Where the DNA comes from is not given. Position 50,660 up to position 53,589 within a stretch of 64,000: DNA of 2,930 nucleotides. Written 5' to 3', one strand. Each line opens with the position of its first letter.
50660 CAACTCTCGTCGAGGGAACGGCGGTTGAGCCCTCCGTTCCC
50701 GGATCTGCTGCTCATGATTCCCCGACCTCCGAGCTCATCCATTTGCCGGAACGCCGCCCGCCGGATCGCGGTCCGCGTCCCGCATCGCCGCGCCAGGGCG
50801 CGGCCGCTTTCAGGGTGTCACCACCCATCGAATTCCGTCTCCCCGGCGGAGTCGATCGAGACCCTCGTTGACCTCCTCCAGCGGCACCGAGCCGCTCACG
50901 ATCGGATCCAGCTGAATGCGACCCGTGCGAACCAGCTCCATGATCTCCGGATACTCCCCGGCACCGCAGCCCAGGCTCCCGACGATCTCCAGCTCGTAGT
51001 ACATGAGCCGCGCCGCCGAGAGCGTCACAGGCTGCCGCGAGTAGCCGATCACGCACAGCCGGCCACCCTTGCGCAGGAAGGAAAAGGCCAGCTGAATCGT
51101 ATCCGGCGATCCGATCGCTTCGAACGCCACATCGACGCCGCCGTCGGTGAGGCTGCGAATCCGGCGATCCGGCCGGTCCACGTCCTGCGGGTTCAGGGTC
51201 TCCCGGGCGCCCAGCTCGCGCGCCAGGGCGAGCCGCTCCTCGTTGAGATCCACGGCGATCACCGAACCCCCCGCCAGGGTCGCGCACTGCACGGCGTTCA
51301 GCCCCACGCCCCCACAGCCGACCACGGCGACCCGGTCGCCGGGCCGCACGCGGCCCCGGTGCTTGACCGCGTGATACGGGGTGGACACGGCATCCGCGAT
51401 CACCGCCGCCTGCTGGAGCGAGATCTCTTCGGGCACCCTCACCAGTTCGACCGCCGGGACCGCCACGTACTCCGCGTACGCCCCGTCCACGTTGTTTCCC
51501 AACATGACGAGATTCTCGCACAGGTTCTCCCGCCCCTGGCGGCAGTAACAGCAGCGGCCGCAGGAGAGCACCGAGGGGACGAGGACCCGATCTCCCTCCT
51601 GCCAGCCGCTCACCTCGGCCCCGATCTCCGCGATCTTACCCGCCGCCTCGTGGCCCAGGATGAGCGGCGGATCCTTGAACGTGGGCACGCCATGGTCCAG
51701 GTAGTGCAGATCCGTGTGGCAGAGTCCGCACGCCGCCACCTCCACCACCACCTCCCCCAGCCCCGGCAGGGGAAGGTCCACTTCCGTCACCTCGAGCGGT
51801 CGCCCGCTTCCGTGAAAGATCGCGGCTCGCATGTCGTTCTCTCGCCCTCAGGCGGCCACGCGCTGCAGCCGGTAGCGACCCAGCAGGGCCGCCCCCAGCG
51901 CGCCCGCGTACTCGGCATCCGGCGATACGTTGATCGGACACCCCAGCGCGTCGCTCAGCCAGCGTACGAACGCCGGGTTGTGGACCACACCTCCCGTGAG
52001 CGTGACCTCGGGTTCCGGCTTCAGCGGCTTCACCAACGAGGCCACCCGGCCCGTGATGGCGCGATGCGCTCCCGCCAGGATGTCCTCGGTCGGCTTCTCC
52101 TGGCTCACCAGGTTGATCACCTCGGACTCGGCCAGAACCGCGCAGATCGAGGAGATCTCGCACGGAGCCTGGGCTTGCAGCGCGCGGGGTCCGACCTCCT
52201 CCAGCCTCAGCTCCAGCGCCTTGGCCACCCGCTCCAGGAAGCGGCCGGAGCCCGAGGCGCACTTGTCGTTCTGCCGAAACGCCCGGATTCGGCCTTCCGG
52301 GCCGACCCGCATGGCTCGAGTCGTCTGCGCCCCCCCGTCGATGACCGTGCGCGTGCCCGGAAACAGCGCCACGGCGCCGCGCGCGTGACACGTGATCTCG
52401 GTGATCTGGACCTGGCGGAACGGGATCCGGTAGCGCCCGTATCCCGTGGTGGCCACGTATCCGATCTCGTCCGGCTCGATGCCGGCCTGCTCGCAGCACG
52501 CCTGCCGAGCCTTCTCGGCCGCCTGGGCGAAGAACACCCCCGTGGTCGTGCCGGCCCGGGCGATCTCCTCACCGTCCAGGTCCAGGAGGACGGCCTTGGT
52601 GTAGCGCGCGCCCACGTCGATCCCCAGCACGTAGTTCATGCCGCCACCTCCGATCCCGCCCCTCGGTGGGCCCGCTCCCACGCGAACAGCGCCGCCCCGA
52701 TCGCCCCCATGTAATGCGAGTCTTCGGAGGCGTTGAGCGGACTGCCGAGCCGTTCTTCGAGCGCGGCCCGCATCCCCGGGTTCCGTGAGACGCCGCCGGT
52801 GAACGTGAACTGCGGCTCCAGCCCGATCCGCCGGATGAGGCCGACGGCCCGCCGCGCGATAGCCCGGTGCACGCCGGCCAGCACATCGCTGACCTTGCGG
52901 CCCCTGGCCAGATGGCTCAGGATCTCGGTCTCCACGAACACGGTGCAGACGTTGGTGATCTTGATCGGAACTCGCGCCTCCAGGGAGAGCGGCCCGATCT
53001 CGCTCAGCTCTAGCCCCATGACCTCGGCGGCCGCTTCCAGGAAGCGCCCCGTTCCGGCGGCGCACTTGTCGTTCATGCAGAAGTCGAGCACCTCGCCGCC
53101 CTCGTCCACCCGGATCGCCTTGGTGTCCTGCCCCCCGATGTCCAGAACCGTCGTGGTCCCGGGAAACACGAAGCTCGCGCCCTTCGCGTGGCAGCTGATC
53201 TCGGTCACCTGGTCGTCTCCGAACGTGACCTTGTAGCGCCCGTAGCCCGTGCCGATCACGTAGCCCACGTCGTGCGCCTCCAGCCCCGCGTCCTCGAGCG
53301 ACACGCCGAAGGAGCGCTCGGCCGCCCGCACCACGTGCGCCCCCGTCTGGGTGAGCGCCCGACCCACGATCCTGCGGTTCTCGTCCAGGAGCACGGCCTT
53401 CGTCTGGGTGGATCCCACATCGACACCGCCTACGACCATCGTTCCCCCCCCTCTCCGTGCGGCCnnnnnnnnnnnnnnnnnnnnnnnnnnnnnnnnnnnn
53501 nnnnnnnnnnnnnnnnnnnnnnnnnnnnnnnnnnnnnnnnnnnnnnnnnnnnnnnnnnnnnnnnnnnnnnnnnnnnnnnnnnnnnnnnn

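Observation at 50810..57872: Complete Thauera-type benzoyl-CoA dearomatisation and ring-opening module (oah-dch-bcrCBAD-had) in one compact operon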

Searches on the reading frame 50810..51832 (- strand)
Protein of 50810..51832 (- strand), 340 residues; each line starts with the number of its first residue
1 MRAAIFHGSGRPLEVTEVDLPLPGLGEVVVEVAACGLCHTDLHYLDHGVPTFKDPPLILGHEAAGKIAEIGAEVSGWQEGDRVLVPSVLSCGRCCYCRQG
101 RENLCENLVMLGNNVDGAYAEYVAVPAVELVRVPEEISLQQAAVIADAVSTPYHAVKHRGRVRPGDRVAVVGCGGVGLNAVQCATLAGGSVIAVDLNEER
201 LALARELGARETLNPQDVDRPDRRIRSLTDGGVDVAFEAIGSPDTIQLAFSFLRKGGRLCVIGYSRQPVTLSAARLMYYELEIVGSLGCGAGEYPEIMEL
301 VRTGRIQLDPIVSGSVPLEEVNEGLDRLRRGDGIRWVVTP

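Call 10: search_protein_families(library=ncbifam, proteins=[window:50810-51832:-], max_evalue=0.001)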
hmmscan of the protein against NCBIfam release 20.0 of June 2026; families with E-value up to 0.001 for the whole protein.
window:50810-51832:- (340 aa): 28 families (the best 25 are shown)
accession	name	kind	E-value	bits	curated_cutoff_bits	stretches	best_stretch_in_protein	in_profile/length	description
TIGR03201.1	dearomat_had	equivalog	7.6e-75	252.2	338.65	1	8-332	6-340/349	6-hydroxycyclohex-1-ene-1-carbonyl-CoA dehydrogenase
NF041097.1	keto_inos_dh_IolM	equivalog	5.4e-66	222.8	450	1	13-332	40-381/389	scyllo-inosose 3-dehydrogenase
TIGR03989.1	Rxyl_3153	subfamily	1e-63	215.9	440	2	117-338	139-368/370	NDMA-dependent alcohol dehydrogenase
TIGR00692.1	tdh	equivalog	4.7e-59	200.1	458.35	1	13-333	11-333/340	L-threonine 3-dehydrogenase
TIGR02818.1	adh_III_F_hyde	equivalog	1.2e-58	199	543.95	2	118-338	139-366/368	S-(hydroxymethyl)glutathione dehydrogenase/class III alcohol dehydrogenase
NF003808.0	PRK05396.1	equivalog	1.9e-58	198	380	1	7-334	7-334/341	L-threonine 3-dehydrogenase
NF010344.0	PRK13771.1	subfamily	1.4e-57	195.2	349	1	1-330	1-322/334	putative alcohol dehydrogenase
TIGR03451.1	mycoS_dep_FDH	equivalog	8.2e-57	192.6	512.9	1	2-338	3-356/358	S-(hydroxymethyl)mycothiol dehydrogenase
NF006940.0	PRK09422.1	equivalog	5.4e-56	190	344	1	2-331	2-325/338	alcohol dehydrogenase AdhP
NF041172.1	AcrlCoa_red_Thmprot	equivalog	9.7e-52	176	500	1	1-332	1-325/334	acryloyl-CoA reductase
NF007489.0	PRK10083.1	equivalog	5.1e-50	170.3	376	1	12-326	11-321/339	Zn-dependent oxidoreductase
NF047908.1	AldhRedAhr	equivalog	8.8e-44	149.7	470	1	7-333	10-327/335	NADPH-dependent aldehyde reductase Ahr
NF007375.0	PRK09880.1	equivalog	5.8e-43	147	469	1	27-326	29-328/344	L-idonate 5-dehydrogenase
NF007642.0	PRK10309.1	equivalog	5.4e-40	137.7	550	1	13-323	12-328/347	galactitol-1-phosphate 5-dehydrogenase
TIGR02824.1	quinone_pig3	subfamily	5.1e-36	124.3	296.8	2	116-286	91-262/325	putative NAD(P)H quinone oxidoreductase, PIG3 family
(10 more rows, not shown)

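Call 11: search_protein_families(library=pfam, proteins=[window:50810-51832:-], max_evalue=0.001)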
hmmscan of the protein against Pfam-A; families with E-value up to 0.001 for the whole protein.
window:50810-51832:- (340 aa): 4 families
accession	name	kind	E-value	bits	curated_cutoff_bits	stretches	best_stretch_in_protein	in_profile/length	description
PF00107.32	ADH_zinc_N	-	6.1e-34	117.2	31.8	1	175-301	1-127/129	Zinc-binding dehydrogenase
PF08240.17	ADH_N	-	2.7e-31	108.3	23.5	1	26-135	3-104/104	Alcohol dehydrogenase GroES-like domain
PF13602.12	ADH_zinc_N_2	-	3.1e-07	31.8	27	1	207-331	1-126/134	Zinc-binding dehydrogenase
PF01262.27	AlaDh_PNT_C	-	3e-05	24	23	1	164-210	28-74/214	Alanine dehydrogenase/PNT, C-terminal domain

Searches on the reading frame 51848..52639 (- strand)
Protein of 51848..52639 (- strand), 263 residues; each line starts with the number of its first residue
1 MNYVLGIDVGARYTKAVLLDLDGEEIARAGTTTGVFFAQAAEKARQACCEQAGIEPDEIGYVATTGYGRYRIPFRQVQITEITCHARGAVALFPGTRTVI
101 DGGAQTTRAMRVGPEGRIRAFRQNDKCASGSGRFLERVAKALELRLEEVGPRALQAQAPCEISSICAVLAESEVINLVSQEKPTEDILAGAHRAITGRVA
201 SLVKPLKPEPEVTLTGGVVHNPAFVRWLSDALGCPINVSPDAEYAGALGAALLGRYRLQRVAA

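Call 10: search_protein_families(library=ncbifam, proteins=[window:51848-52639:-], max_evalue=0.001)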
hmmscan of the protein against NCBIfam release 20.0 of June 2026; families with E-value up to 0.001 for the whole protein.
window:51848-52639:- (263 aa): 7 families
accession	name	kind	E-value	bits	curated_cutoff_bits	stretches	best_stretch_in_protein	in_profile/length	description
TIGR00241.1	CoA_E_activ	domain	3.5e-62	210.2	125.4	1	4-253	2-248/248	acyl-CoA dehydratase activase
TIGR02261.1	benz_CoA_red_D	equivalog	6.2e-48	163.3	312.85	1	6-254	5-262/262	benzoyl-CoA reductase subunit D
TIGR02259.1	benz_CoA_red_A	equivalog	3.7e-47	161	578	1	53-251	225-429/432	benzoyl-CoA reductase subunit A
TIGR03192.1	benz_CoA_bzdQ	equivalog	1.5e-45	155.9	380.2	1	5-259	35-291/293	benzoyl-CoA reductase, bzd-type, subunit Q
TIGR03286.1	methan_mark_15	hypoth_equivalog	1e-26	93.9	455.75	1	4-253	146-400/404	methanogenesis marker 15 protein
NF003154.0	PRK04123.1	equivalog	0.00032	19.5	428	0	211-254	445-488/554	ribulokinase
TIGR01312.1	XylB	equivalog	0.00034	19.3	380.25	0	207-258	389-439/481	xylulokinase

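Call 11: search_protein_families(library=pfam, proteins=[window:51848-52639:-], max_evalue=0.001)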
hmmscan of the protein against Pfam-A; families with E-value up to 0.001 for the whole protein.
window:51848-52639:- (263 aa): 2 families
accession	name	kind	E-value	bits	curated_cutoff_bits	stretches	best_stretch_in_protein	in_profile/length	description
PF01869.26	BcrAD_BadFG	-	1.2e-60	205.8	31.5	1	5-254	1-271/271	BadF/BadG/BcrA/BcrD ATPase family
PF02782.22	FGGY_C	-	1.8e-07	31.6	27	1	210-256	151-196/198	FGGY family of carbohydrate kinases, C-terminal domain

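Call 26: search_solved_structures(query=window:51848-52639:-, max_evalue=0.001)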
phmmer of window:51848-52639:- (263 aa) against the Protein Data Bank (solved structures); distinct sequences matched with E-value up to 0.001: 5.
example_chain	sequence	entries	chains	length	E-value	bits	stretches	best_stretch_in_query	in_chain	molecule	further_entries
9gai_D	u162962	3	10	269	5.7e-67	229.2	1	1-259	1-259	3-methylbenzoyl-CoA reductase alpha subunit MbdQ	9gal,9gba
9gai_C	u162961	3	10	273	1.8e-55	191.5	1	1-261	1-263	3-methylbenzoyl-CoA reductase delta subunit MbdP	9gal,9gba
4eht_A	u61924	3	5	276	1.5e-49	172.1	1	3-253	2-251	Activator of 2-hydroxyisocaproyl-CoA dehydratase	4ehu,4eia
1hux_A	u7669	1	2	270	3.1e-45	158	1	3-254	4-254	ACTIVATOR OF (R)-2-HYDROXYGLUTARYL-COA DEHYDRATASE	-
7yyl_E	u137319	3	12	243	1e-30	110.4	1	6-255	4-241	Putative CoA-substrate-specific enzyme activase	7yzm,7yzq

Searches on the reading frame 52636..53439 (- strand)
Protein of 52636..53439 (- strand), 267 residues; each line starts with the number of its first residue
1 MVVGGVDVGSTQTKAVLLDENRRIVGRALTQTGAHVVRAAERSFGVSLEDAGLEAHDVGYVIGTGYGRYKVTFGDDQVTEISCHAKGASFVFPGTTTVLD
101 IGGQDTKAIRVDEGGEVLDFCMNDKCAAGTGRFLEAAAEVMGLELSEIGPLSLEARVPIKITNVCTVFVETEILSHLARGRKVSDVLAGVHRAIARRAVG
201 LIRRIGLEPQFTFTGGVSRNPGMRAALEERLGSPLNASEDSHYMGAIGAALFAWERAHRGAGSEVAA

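Call 10: search_protein_families(library=ncbifam, proteins=[window:52636-53439:-], max_evalue=0.001)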
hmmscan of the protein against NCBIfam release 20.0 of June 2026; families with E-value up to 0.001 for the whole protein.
window:52636-53439:- (267 aa): 7 families
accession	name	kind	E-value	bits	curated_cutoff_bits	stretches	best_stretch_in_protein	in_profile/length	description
TIGR00241.1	CoA_E_activ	domain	4.2e-75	252.5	125.4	1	5-251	4-247/248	acyl-CoA dehydratase activase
TIGR02259.1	benz_CoA_red_A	equivalog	4.9e-63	213.4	578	2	44-253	216-432/432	benzoyl-CoA reductase subunit A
TIGR03192.1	benz_CoA_bzdQ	equivalog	2.6e-56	191.2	380.2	1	2-254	33-287/293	benzoyl-CoA reductase, bzd-type, subunit Q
TIGR02261.1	benz_CoA_red_D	equivalog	2.7e-41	141.5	312.85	1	3-252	3-261/262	benzoyl-CoA reductase subunit D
TIGR03286.1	methan_mark_15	hypoth_equivalog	5.7e-40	137.5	455.75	1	5-253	148-401/404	methanogenesis marker 15 protein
NF045551.1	GK_Pyrobac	equivalog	0.0002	20.8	500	0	5-38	4-37/294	ATP-dependent glucokinase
TIGR01312.1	XylB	equivalog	0.00089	17.9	380.25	0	5-28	2-25/481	xylulokinase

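Call 11: search_protein_families(library=pfam, proteins=[window:52636-53439:-], max_evalue=0.001)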
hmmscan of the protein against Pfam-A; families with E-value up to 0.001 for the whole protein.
window:52636-53439:- (267 aa): 2 families
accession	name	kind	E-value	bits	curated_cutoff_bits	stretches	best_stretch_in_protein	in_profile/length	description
PF01869.26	BcrAD_BadFG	-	1.5e-66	225.1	31.5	1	5-253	2-271/271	BadF/BadG/BcrA/BcrD ATPase family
PF00370.27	FGGY_N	-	0.00013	22.1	28.8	0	3-31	2-30/245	FGGY family of carbohydrate kinases, N-terminal domain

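Call 25: search_solved_structures(query=window:52636-53439:-, max_evalue=0.001)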
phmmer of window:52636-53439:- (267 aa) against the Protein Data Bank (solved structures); distinct sequences matched with E-value up to 0.001: 5.
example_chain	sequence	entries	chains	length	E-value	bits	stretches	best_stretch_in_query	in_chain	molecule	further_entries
9gai_D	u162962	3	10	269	2.4e-106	358.1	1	3-261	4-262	3-methylbenzoyl-CoA reductase alpha subunit MbdQ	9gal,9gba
1hux_A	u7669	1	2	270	1.6e-68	234.2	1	5-263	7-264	ACTIVATOR OF (R)-2-HYDROXYGLUTARYL-COA DEHYDRATASE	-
4eht_A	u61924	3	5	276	7.8e-65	222.1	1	3-259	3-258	Activator of 2-hydroxyisocaproyl-CoA dehydratase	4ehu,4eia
9gai_C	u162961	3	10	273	6.3e-54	186.4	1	5-261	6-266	3-methylbenzoyl-CoA reductase delta subunit MbdP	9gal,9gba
7yyl_E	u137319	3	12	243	9.4e-41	143.2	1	4-255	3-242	Putative CoA-substrate-specific enzyme activase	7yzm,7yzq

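Call 44: search_solved_structures(query=window:52636-53439:-, max_evalue=1e-50, show_alignments=4)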
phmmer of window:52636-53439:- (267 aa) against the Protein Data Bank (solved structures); distinct sequences matched with E-value up to 1e-50: 4.
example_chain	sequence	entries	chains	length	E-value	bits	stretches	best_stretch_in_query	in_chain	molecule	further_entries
9gai_D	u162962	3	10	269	2.4e-106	358.1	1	3-261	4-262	3-methylbenzoyl-CoA reductase alpha subunit MbdQ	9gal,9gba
1hux_A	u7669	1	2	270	1.6e-68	234.2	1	5-263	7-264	ACTIVATOR OF (R)-2-HYDROXYGLUTARYL-COA DEHYDRATASE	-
4eht_A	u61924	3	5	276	7.8e-65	222.1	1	3-259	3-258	Activator of 2-hydroxyisocaproyl-CoA dehydratase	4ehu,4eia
9gai_C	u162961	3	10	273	6.3e-54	186.4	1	5-261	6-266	3-methylbenzoyl-CoA reductase delta subunit MbdP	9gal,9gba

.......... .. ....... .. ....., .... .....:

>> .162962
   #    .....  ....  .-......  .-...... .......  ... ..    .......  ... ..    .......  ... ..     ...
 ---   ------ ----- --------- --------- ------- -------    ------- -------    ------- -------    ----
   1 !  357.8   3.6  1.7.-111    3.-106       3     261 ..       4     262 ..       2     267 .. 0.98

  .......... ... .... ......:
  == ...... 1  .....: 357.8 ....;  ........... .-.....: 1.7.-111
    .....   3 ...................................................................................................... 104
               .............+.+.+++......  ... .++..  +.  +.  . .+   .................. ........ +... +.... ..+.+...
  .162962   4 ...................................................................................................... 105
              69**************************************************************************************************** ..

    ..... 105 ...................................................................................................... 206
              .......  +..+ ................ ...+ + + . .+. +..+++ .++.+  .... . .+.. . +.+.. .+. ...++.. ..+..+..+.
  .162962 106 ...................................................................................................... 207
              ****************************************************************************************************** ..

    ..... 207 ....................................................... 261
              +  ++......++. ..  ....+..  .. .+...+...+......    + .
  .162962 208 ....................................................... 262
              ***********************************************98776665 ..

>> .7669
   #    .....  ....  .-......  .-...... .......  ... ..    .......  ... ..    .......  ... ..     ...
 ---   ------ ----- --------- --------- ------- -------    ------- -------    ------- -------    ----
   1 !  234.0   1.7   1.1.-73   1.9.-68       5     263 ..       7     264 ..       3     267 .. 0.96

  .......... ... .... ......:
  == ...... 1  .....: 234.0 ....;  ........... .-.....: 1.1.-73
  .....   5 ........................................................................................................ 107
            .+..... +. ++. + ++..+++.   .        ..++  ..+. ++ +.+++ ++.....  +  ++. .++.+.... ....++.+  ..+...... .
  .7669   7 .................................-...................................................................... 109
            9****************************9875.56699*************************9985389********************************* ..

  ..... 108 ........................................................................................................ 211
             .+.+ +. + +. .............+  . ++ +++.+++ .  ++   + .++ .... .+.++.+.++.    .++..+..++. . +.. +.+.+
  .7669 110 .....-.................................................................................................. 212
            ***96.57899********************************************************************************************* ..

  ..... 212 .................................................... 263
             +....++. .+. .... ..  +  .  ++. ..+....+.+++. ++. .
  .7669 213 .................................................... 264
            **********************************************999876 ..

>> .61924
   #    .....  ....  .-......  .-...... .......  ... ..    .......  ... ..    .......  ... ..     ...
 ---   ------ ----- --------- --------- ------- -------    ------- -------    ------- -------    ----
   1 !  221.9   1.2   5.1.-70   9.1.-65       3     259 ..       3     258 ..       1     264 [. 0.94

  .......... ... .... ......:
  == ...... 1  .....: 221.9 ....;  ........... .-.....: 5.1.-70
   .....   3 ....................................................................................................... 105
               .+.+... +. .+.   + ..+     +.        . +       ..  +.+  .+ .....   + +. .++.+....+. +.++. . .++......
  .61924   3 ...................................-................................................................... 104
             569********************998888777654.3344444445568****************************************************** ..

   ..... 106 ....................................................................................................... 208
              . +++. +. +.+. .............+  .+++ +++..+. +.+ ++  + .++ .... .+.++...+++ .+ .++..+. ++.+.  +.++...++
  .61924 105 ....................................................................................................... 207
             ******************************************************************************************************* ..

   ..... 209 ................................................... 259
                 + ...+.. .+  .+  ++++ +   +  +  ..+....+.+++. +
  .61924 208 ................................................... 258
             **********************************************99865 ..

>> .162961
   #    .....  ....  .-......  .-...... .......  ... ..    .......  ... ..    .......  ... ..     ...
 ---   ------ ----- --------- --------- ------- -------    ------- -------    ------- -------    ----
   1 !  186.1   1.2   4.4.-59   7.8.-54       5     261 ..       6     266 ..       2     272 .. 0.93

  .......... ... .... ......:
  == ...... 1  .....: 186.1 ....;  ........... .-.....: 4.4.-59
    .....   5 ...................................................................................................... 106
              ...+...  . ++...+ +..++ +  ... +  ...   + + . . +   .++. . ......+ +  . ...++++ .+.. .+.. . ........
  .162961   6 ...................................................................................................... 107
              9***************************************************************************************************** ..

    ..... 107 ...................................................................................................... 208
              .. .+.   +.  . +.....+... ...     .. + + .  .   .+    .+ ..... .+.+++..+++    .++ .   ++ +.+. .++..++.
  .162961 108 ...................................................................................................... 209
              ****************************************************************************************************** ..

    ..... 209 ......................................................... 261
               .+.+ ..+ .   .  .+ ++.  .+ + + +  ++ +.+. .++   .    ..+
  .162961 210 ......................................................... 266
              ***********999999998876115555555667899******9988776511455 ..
